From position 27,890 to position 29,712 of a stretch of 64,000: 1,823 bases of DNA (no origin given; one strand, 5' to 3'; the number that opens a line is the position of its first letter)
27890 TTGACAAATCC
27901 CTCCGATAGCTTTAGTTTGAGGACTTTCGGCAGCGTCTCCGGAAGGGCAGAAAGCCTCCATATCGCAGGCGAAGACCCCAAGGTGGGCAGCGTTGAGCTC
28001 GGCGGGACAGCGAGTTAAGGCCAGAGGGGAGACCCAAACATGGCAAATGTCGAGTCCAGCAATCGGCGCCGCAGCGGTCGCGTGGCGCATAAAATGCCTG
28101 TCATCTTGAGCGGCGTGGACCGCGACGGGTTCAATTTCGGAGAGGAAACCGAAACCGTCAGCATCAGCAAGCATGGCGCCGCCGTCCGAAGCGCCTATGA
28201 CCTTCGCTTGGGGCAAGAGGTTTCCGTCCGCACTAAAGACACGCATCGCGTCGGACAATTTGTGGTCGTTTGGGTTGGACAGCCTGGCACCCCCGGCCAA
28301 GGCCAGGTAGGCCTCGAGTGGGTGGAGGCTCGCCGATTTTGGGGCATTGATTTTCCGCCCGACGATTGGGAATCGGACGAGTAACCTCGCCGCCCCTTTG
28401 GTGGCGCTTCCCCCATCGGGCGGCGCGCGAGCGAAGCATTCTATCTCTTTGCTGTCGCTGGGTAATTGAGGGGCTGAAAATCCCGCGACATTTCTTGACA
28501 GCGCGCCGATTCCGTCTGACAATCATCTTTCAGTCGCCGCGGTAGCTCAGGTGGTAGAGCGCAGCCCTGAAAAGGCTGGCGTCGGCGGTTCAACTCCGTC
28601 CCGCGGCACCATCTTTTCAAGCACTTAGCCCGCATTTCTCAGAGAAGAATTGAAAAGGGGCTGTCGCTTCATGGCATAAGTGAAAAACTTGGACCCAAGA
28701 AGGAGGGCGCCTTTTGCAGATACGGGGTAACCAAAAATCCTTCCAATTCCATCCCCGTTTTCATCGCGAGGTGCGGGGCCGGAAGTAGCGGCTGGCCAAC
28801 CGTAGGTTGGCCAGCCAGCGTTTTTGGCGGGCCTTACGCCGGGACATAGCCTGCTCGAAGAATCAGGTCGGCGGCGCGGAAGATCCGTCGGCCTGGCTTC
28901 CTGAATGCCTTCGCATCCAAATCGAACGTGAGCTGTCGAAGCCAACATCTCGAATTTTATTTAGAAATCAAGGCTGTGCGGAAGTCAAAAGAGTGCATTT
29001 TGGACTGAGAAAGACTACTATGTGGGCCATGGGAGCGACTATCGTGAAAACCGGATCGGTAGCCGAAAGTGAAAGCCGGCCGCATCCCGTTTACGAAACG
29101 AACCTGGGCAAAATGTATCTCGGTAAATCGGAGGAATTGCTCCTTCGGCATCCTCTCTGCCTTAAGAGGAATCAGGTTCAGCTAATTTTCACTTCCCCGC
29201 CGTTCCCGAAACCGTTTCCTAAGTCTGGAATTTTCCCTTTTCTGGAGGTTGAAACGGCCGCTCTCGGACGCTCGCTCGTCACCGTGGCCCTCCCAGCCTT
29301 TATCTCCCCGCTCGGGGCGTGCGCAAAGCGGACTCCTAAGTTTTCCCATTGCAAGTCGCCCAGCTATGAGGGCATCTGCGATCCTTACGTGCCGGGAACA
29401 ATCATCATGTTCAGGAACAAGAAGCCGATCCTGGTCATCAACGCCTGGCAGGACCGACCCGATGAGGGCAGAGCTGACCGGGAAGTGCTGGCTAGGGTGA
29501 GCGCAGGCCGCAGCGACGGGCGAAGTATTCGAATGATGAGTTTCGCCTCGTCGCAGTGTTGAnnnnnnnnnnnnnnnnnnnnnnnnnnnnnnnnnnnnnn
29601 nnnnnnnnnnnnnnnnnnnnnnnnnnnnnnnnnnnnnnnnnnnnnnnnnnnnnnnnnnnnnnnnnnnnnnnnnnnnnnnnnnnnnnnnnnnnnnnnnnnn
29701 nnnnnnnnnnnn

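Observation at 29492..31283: ABC/AAA15-type ATPase plus stand-alone small Toprim-like protein: a split OLD/PARIS-like two-gene module next to tRNA-Phe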

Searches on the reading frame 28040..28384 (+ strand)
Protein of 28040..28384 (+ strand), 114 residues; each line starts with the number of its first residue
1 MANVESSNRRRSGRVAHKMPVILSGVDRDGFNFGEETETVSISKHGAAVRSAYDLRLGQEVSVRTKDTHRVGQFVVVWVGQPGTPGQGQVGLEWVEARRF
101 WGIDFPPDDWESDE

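Call 29: search_protein_families(library=pfam, proteins=[window:28040-28384:+], max_evalue=0.1)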
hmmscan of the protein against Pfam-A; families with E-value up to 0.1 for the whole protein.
window:28040-28384:+ (114 aa): 1 family
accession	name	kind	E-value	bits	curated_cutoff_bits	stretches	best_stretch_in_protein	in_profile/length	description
PF07238.19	PilZ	-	1.7e-06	28.8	22.5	1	8-96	1-87/102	PilZ domain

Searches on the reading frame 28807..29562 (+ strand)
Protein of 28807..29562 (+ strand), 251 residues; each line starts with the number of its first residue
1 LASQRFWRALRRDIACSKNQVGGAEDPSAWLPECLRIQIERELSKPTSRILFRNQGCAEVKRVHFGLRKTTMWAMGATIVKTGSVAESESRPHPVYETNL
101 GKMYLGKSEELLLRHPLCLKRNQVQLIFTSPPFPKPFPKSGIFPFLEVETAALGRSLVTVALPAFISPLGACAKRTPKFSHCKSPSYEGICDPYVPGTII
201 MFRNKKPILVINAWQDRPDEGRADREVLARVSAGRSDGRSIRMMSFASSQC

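Call 29: search_protein_families(library=pfam, proteins=[window:28807-29562:+], max_evalue=0.1)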
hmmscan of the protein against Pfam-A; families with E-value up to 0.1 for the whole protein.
window:28807-29562:+ (251 aa): 1 family
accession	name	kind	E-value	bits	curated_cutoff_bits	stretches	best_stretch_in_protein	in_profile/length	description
PF03814.21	KdpA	-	0.01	14.5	22.6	1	53-91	307-345/548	Potassium-transporting ATPase A subunit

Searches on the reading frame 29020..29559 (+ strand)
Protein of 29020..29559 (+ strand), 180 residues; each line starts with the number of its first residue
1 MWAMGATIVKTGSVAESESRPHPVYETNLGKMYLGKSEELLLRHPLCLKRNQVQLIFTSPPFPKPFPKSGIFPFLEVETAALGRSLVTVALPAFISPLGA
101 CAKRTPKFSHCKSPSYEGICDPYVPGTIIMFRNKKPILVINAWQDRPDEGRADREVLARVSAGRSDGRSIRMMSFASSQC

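Call 68: find_homologous_proteins(query=window:29020-29559:+, max_evalue=0.01)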
Query seq(180 aa) (180 aa): 4 proteins with E <= 0.01 among 107 candidates.
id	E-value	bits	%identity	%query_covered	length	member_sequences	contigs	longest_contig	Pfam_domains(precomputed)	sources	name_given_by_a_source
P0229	1.2e-114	398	100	98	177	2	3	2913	-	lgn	-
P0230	1.4e-18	85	68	33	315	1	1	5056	PF01555.25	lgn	-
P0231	1.3e-17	82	75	31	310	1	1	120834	PF01555.25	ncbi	-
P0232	8.0e-14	70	60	33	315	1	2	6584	PF01555.25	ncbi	-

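Call 71: find_encoding_contigs(protein=P0231, flank=8000, max_places=2)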
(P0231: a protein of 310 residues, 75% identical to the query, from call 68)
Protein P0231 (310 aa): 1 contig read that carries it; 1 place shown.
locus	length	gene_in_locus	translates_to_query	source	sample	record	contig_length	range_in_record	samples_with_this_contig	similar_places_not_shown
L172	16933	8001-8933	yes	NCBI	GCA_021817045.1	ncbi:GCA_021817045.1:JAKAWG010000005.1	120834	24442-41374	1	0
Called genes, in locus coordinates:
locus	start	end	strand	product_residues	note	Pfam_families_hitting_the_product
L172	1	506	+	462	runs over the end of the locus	PF00654:Voltage_CLC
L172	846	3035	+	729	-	PF14871:GHL6, PF08532:Glyco_hydro_42M (weak)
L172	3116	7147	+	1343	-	PF17132:Glyco_hydro_106, PF13385:Laminin_G_3, PF22666:Glyco_hydro_2_N2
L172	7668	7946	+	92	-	-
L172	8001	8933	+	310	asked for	PF01555:N6_N4_Mtase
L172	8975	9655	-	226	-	-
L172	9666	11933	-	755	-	PF26182:Ig_NUP210_5th (faint), PF02368:Big_2 (weak)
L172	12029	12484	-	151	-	PF05066:HARE-HTH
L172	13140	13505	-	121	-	-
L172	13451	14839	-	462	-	-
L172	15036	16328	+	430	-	PF10282:Lactonase, PF08450:SGL (faint)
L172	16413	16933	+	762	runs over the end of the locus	-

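Call 72: find_encoding_contigs(protein=P0232, flank=8000, max_places=2)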
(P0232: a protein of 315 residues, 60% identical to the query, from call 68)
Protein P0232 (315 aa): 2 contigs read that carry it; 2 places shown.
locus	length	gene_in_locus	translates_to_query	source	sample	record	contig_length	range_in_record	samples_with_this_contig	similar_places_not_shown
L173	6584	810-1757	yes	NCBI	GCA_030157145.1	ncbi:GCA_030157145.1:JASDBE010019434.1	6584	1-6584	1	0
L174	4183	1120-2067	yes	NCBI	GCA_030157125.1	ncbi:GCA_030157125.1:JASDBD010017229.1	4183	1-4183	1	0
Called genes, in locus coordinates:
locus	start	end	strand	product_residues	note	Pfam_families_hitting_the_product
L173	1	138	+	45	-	?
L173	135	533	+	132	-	PF01850:PIN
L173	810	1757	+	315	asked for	PF01555:N6_N4_Mtase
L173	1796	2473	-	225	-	-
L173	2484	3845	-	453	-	PF26182:Ig_NUP210_5th (faint), PF02368:Big_2 (weak)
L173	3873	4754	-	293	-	-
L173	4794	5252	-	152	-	PF05066:HARE-HTH (weak)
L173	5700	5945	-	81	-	-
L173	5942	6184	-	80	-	-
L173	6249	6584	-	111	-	?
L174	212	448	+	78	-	PF04014:MazE_antitoxin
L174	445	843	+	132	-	PF01850:PIN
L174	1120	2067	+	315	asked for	PF01555:N6_N4_Mtase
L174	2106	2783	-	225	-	-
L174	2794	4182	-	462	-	?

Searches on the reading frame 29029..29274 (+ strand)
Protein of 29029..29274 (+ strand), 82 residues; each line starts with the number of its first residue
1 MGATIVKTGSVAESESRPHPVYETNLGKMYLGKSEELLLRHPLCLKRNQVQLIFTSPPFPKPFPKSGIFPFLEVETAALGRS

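Call 32: search_dna_similar(query=window:29029-29274:+, collection=plasmids, mode=protein, max_evalue=1, max_rows=15)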
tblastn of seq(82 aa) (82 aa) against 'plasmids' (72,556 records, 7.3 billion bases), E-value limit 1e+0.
Records with a match: 1; places in all: 1; records where one place covers at least 80% of the query: 0.
Best place of each record, by identity: <60% 1.
By first word of the organism name: Desulfocapsa 1.
By predicted mobility (MOB-suite, as given by PLSDB): non-mobilizable 1.
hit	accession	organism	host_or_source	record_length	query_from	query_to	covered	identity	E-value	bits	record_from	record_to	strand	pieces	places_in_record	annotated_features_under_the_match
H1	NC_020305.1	Desulfocapsa sulfexigens DSM 10523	-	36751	17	42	32%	53.8%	6e-1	35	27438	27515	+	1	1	site-specific DNA-methyltransferase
